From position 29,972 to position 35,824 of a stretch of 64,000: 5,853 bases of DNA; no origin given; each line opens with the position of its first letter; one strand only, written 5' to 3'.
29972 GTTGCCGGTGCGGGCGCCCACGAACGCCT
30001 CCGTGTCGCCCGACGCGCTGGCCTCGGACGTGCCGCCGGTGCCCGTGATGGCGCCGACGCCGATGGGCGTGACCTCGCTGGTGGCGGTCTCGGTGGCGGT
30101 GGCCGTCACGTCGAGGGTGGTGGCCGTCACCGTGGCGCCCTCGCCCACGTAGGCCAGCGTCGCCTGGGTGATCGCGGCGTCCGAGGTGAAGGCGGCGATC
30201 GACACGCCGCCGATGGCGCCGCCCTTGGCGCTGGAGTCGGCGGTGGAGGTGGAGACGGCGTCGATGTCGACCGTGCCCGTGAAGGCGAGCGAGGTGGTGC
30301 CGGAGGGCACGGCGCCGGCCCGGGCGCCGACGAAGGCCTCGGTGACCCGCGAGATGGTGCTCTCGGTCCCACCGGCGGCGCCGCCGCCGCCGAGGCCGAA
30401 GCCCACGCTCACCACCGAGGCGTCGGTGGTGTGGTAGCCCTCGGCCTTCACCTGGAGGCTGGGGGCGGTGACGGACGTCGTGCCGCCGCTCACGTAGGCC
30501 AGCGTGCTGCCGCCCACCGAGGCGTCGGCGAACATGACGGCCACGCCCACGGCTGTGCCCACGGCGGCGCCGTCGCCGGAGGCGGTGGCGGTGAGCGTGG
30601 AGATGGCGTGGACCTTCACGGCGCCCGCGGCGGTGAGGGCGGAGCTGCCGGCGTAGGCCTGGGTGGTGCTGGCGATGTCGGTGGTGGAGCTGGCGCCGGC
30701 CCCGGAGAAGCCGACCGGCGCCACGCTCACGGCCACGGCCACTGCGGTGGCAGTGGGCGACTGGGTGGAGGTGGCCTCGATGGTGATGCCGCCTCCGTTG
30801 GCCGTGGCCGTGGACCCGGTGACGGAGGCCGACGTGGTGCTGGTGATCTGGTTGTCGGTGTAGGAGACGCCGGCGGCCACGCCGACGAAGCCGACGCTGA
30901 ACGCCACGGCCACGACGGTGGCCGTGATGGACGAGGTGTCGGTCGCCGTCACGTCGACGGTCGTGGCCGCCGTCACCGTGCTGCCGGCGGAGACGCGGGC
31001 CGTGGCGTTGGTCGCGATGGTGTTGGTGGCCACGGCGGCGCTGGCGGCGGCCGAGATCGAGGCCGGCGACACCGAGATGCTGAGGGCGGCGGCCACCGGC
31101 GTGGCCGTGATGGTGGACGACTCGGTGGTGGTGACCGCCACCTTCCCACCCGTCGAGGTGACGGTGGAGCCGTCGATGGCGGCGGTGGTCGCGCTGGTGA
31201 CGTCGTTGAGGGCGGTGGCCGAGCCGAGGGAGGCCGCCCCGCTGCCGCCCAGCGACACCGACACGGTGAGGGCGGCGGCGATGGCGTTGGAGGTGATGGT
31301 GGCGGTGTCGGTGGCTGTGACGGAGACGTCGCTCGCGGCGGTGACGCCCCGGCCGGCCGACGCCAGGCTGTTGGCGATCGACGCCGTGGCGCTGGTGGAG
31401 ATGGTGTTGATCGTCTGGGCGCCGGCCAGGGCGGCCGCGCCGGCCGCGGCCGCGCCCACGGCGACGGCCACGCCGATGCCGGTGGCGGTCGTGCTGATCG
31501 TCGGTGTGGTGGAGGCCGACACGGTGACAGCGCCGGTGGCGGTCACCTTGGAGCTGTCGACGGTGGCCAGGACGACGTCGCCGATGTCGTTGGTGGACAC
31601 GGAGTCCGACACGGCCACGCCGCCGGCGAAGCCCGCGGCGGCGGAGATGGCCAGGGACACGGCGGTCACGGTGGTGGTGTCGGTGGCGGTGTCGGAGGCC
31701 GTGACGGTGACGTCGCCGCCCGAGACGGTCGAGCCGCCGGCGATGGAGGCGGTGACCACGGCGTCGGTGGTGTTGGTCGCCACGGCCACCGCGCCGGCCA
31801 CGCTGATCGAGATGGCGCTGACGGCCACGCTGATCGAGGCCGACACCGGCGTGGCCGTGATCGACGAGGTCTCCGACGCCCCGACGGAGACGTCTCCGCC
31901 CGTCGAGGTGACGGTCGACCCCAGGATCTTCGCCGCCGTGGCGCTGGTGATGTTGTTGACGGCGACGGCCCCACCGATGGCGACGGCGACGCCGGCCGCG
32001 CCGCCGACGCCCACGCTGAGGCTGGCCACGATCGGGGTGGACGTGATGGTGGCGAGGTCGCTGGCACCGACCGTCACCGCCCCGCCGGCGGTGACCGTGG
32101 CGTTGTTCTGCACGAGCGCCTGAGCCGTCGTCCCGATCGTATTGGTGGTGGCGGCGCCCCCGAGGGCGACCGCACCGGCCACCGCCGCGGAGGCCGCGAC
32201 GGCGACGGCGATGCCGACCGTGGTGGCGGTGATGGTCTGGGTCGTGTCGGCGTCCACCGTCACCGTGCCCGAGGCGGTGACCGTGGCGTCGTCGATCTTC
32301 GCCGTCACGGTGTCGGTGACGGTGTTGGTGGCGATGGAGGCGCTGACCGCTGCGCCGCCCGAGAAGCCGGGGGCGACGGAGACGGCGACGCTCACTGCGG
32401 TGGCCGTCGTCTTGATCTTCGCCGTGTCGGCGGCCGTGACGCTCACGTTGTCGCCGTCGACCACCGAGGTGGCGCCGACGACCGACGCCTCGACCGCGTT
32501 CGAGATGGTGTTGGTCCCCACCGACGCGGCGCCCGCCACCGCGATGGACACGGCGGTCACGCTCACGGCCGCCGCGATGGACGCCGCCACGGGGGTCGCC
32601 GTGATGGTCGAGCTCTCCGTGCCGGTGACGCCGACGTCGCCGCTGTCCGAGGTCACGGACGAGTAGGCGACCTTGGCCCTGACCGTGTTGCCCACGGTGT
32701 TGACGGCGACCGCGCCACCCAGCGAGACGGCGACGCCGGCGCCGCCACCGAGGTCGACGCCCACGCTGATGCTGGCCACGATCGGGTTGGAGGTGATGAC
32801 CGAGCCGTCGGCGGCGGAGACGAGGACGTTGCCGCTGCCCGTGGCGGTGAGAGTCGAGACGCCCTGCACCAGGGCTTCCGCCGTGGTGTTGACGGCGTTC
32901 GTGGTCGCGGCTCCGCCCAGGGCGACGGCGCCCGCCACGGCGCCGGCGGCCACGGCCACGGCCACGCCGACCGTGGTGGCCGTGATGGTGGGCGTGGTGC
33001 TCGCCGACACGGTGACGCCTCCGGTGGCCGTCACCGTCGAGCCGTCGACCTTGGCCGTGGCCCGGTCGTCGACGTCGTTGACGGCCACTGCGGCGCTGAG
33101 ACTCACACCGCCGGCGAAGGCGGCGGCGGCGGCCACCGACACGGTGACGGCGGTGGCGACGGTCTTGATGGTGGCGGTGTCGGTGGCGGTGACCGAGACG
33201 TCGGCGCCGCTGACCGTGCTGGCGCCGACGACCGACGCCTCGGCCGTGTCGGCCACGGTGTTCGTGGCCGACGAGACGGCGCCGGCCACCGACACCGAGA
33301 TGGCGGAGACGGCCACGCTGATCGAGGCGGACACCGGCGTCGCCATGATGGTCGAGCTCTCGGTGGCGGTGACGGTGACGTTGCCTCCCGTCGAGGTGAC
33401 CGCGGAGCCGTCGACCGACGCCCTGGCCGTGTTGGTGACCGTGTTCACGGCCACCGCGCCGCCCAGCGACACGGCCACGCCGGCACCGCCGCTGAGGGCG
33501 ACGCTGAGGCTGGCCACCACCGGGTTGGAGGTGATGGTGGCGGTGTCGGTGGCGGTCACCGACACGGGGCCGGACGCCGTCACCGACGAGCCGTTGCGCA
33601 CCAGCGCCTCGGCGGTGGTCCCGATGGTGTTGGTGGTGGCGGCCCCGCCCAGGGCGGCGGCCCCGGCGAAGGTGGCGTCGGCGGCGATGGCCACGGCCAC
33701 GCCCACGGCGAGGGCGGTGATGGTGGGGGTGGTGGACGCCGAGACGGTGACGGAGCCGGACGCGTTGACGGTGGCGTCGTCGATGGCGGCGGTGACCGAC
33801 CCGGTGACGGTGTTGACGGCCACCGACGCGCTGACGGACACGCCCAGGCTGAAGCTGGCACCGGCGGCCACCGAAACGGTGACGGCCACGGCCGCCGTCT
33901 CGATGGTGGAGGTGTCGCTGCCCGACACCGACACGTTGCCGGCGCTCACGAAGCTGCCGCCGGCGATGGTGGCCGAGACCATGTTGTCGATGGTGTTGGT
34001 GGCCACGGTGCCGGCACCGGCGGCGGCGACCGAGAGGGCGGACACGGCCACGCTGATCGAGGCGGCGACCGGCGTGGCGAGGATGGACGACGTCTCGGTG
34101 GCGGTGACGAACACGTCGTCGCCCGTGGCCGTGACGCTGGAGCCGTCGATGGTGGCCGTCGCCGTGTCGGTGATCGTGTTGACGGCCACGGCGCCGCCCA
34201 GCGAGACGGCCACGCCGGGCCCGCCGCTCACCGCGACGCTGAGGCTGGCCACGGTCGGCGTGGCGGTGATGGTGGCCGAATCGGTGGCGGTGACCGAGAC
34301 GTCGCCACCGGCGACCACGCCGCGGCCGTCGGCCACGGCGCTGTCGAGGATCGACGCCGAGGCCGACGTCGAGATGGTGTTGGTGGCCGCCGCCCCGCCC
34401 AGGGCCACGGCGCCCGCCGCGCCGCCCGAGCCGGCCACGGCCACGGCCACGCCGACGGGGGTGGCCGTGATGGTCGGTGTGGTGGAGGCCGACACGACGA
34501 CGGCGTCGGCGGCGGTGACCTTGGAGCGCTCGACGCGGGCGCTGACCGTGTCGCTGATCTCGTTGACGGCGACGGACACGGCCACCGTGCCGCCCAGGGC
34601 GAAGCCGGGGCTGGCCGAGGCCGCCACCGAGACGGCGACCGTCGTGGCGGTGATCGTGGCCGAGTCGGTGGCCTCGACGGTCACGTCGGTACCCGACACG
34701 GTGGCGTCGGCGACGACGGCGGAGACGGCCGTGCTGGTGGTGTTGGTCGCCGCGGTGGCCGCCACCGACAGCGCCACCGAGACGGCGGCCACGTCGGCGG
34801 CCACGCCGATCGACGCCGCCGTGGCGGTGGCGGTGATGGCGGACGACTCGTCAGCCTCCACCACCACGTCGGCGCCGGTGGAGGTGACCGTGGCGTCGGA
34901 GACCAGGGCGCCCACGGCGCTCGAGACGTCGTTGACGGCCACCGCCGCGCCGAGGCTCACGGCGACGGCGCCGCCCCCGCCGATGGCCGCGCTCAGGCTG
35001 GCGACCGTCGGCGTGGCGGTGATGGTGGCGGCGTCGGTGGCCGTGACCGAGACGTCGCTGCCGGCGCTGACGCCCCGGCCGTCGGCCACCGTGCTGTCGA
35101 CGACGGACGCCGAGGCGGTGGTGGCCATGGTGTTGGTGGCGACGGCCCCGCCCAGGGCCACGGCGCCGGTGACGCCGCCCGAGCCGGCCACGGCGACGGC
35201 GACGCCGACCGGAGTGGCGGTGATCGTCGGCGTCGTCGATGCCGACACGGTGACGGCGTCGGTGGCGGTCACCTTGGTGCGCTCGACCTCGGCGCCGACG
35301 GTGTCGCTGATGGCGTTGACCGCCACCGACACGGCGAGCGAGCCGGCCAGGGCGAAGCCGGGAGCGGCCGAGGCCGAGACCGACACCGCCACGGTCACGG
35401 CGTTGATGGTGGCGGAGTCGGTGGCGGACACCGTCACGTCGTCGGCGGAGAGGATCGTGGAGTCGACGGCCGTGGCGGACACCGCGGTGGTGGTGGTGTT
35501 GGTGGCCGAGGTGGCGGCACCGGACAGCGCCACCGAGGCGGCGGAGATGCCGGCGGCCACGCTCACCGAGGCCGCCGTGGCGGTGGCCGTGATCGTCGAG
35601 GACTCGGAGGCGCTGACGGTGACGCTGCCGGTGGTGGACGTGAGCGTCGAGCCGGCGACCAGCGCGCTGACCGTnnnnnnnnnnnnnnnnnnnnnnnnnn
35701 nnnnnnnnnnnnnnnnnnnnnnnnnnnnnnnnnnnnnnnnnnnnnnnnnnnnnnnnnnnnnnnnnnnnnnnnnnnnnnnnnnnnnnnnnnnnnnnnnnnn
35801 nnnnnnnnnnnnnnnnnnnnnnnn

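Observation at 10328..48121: One uninterrupted 37,794-nt ORF: a 12,597-residue secreted giant protein filling 59 percent of the window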

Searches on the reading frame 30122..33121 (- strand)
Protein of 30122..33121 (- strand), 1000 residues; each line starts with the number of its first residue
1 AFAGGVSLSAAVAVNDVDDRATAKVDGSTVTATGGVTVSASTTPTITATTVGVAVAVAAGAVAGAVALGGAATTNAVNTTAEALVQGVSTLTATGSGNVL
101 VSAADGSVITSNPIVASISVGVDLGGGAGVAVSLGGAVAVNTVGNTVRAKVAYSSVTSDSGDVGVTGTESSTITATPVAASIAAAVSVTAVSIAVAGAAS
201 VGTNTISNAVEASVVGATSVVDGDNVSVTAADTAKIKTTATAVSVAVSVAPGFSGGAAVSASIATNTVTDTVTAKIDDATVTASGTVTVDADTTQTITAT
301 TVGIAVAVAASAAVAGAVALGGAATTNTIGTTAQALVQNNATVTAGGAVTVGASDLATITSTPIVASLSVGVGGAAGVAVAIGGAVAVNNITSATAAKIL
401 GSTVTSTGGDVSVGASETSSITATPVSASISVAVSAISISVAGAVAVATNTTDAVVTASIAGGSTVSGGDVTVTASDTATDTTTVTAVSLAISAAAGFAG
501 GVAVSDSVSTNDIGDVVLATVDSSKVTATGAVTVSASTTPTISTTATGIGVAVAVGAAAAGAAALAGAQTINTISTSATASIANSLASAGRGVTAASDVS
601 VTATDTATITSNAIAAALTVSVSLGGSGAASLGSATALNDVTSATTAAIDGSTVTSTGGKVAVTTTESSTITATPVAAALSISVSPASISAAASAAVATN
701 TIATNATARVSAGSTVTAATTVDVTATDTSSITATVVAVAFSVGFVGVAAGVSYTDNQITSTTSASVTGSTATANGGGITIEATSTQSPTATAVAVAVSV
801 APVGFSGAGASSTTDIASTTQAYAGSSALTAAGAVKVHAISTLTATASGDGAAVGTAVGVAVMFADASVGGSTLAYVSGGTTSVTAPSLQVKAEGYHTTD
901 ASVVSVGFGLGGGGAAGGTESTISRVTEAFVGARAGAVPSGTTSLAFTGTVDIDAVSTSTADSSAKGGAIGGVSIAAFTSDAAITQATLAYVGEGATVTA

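Call 7: search_protein_families(library=pfam, proteins=[window:30122-33121:-], max_evalue=0.01)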
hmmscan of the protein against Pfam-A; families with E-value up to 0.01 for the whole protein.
window:30122-33121:- (1000 aa): 0 families

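Call 24: search_protein_families(library=ncbifam, proteins=[window:30122-33121:-], max_evalue=0.01)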
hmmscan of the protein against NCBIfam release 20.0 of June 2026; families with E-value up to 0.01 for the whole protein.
window:30122-33121:- (1000 aa): 1 family
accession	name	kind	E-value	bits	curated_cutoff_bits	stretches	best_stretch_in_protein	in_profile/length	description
NF012206.1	LktA_tand_53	repeat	7.2e-90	295.1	50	13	255-307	1-53/53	tandem repeat-containing filamentous protein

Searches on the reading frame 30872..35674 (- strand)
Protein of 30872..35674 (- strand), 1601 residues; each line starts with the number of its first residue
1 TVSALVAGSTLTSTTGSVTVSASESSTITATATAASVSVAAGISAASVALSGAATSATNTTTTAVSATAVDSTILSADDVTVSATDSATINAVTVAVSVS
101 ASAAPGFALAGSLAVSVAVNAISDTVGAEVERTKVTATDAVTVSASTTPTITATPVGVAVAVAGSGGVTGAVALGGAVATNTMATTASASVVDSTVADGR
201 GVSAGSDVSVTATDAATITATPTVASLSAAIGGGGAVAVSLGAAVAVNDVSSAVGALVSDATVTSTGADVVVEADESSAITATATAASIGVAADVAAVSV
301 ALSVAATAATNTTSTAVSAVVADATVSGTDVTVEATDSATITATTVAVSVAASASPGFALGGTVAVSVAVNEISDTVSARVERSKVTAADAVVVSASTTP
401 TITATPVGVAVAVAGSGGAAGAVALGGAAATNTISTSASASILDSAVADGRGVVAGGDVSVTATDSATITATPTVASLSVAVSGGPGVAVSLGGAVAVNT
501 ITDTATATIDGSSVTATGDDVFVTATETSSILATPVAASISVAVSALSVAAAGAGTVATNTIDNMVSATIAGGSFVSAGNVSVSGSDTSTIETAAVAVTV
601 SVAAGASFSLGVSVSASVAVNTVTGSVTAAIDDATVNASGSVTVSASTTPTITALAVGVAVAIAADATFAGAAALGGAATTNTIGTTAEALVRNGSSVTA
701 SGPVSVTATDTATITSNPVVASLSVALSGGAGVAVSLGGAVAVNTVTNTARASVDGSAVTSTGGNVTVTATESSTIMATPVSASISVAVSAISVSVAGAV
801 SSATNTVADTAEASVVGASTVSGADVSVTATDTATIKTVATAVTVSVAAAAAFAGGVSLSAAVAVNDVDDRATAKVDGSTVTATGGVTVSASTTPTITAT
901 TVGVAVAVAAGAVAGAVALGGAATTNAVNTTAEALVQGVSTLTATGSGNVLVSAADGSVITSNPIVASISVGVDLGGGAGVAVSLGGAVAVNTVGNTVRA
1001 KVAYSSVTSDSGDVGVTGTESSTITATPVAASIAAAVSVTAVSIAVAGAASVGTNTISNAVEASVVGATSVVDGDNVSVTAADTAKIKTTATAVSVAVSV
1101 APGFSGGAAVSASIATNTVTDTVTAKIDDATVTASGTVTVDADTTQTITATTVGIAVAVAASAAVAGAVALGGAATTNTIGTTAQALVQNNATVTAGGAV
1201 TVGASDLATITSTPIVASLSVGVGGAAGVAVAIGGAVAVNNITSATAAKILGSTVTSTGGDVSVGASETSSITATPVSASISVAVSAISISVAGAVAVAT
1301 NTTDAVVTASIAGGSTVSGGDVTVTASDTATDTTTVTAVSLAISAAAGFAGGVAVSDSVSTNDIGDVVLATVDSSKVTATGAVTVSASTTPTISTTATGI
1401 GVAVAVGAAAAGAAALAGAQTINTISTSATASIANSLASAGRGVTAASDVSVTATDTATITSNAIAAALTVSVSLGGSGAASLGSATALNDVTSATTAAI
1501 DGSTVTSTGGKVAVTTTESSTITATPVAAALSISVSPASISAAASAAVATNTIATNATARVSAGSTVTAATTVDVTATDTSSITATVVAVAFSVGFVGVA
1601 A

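Call 84: find_related_loci(query=window:30872-35674:-, collection=metagenome_contigs, flank=10000)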
Query window:30872-35674:- (1601 aa) in metagenome_contigs; peptide patterns used: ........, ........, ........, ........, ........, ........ (x = any residue, [..] = any of these).
600 stretches matched a pattern, but none encodes a relative of the query by tblastn (E <= 1e-3).
